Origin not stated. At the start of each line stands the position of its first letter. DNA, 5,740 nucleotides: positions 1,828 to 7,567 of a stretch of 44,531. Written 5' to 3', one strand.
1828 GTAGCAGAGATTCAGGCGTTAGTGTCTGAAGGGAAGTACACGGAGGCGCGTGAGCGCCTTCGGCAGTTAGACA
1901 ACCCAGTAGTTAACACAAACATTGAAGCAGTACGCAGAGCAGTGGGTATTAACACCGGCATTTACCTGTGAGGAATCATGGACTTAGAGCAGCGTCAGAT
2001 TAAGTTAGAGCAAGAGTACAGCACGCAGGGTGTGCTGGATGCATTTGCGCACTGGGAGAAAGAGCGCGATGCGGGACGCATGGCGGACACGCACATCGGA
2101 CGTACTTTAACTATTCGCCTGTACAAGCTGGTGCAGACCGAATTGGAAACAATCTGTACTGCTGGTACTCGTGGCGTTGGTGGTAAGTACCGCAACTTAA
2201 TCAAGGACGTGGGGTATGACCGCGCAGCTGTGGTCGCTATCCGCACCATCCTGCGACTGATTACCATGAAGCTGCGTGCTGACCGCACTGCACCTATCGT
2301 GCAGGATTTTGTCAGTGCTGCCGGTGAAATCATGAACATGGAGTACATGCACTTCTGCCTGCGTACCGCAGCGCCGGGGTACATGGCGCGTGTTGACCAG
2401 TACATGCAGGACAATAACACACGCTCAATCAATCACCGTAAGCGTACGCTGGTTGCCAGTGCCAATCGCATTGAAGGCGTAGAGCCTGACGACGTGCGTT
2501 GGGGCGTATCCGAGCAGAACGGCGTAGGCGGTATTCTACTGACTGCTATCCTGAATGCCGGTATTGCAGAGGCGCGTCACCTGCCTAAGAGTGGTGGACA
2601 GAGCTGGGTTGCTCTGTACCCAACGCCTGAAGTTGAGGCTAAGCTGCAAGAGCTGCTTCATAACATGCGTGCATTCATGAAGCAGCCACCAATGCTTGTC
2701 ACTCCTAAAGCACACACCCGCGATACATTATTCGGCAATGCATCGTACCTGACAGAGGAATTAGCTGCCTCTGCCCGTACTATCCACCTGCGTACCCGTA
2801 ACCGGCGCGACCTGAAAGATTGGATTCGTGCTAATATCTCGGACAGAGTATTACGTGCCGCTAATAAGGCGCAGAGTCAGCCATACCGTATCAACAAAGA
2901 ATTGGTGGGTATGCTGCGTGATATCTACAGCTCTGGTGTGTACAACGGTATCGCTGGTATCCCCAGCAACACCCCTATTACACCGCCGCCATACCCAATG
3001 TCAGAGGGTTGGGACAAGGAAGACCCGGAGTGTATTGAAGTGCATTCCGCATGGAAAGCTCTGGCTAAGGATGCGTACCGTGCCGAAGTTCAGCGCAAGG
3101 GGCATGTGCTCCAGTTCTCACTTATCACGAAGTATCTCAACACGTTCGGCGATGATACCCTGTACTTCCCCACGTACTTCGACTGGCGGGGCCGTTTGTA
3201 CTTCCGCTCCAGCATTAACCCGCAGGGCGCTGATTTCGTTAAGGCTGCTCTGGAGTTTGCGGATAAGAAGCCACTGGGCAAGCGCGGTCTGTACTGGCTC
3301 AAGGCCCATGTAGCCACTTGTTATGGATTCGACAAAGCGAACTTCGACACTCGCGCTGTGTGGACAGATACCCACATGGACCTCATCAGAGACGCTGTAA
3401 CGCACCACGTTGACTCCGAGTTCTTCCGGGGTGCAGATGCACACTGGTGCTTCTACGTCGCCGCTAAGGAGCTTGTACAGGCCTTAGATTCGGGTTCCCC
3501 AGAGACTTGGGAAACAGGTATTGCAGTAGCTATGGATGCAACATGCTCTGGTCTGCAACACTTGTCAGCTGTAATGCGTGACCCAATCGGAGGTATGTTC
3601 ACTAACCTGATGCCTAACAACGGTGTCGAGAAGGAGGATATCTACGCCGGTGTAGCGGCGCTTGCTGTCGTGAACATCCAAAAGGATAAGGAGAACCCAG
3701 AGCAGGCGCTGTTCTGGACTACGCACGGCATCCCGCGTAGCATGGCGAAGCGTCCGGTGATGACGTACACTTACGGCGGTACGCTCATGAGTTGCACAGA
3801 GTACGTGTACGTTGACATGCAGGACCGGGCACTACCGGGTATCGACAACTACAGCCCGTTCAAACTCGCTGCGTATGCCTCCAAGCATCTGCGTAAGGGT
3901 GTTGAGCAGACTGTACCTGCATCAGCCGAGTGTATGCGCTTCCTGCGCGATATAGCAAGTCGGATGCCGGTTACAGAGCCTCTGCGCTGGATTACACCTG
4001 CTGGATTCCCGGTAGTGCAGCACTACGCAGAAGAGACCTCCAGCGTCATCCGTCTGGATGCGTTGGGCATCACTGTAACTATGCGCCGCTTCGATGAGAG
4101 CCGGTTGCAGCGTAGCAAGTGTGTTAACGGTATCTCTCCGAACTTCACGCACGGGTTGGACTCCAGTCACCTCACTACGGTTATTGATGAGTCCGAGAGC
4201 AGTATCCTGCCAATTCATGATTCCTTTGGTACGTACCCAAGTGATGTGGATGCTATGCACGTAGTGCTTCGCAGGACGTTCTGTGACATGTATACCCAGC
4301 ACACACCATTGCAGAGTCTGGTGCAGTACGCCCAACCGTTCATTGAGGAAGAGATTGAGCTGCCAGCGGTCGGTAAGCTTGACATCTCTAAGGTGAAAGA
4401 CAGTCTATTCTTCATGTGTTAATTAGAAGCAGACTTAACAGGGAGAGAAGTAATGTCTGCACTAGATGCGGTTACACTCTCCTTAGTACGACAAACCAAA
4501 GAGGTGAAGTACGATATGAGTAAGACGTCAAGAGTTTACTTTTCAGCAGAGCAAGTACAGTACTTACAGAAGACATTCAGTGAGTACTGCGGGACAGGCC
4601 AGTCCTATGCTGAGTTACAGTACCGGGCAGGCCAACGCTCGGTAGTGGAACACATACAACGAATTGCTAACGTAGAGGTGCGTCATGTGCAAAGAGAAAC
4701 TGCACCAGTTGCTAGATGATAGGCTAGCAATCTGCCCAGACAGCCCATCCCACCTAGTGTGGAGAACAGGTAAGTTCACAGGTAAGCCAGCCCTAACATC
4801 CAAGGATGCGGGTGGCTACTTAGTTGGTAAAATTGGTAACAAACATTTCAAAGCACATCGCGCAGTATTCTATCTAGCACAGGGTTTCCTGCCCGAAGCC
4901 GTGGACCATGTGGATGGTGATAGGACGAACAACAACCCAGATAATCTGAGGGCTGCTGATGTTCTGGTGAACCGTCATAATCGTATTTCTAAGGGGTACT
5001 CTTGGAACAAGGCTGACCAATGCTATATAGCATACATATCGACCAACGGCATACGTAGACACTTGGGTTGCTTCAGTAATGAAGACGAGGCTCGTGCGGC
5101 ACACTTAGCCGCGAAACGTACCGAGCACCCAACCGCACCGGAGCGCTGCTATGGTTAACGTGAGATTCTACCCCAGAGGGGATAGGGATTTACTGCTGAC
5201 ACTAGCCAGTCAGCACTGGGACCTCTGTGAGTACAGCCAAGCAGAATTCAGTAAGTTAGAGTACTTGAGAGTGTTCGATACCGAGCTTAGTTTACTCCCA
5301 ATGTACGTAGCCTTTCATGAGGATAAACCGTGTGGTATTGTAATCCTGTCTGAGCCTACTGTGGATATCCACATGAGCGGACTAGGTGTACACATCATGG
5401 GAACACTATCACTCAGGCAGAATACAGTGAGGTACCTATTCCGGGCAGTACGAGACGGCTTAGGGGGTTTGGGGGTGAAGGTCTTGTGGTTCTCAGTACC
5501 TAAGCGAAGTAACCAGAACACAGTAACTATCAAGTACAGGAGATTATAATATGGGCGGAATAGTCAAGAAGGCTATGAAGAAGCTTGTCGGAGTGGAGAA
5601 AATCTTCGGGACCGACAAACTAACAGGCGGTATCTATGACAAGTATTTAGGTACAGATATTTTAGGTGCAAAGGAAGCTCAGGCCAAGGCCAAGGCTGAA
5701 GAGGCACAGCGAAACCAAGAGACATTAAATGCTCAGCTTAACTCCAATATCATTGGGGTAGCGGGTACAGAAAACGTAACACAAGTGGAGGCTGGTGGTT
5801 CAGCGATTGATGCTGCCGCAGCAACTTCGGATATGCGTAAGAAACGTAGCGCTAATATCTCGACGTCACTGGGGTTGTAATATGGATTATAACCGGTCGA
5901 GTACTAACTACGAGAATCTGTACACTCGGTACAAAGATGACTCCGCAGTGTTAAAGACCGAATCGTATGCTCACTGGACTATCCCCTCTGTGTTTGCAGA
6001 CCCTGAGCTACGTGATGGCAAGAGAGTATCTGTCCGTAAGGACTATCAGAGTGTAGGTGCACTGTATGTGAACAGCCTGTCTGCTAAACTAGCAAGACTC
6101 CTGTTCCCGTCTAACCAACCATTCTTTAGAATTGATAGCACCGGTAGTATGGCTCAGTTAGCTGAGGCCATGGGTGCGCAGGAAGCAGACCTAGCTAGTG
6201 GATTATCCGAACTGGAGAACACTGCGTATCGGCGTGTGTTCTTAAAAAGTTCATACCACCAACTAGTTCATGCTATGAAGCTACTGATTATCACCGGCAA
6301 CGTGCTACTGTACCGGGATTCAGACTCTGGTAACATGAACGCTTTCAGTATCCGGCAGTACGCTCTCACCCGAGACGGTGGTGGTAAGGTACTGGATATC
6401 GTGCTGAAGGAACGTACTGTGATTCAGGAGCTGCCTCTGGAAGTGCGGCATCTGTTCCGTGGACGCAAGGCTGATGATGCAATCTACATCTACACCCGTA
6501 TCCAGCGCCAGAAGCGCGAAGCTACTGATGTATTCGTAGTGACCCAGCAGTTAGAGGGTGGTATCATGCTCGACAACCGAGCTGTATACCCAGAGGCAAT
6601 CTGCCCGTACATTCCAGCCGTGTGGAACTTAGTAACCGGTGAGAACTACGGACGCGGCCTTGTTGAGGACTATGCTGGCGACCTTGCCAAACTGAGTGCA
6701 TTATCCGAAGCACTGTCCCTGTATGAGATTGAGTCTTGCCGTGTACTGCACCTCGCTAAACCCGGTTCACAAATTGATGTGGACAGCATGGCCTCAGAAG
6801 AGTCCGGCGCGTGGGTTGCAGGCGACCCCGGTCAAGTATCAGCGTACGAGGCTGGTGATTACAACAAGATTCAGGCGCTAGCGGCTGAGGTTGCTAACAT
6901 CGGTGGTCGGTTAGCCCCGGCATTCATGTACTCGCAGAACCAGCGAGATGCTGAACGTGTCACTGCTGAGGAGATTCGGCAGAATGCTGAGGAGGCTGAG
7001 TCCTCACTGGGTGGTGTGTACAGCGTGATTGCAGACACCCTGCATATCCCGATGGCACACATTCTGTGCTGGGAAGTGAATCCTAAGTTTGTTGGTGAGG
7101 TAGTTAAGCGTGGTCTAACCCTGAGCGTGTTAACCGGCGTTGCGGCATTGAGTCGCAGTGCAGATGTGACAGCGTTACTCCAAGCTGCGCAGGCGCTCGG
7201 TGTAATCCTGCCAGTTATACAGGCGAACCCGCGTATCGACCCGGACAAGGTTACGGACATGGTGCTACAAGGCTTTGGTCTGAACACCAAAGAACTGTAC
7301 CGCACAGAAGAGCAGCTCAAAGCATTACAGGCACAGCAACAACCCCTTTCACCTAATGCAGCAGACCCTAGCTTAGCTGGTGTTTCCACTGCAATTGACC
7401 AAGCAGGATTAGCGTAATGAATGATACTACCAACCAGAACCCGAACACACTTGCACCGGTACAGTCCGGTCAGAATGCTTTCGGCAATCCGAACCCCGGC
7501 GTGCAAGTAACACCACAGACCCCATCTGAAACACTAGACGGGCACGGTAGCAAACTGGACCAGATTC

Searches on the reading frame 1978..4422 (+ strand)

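Call 5: search_protein_families(library=phrogs, proteins=[window:1978-4422:+])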
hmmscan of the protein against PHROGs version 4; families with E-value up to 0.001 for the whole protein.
window:1978-4422:+ (814 aa): 4 families
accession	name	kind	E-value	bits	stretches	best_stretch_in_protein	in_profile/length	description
phrog_414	-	DNA, RNA and nucleotide metabolism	4.5e-229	763.7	1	1-814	2-816/816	RNA polymerase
phrog_2166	-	DNA, RNA and nucleotide metabolism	4.2e-100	336.9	1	1-601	16-501/505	N4-like RNA polymerase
phrog_2051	-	DNA, RNA and nucleotide metabolism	1.3e-44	153.9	2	439-738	8-256/401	RNA polymerase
phrog_20599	-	DNA, RNA and nucleotide metabolism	0.00018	22.3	0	440-545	9-101/149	RNA polymerase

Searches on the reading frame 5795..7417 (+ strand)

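Call 5: search_protein_families(library=phrogs, proteins=[window:5795-7417:+])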
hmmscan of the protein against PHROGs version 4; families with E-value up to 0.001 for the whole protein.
window:5795-7417:+ (540 aa): 3 families
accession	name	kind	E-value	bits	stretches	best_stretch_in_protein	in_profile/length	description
phrog_449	-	connector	3.9e-166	554.5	1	35-517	4-490/520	head-tail adaptor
phrog_22998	-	connector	1.7e-48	164.8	1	409-524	2-117/127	head-tail connector protein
phrog_332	-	connector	4.5e-14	52.7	1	244-516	237-519/560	head-tail adaptor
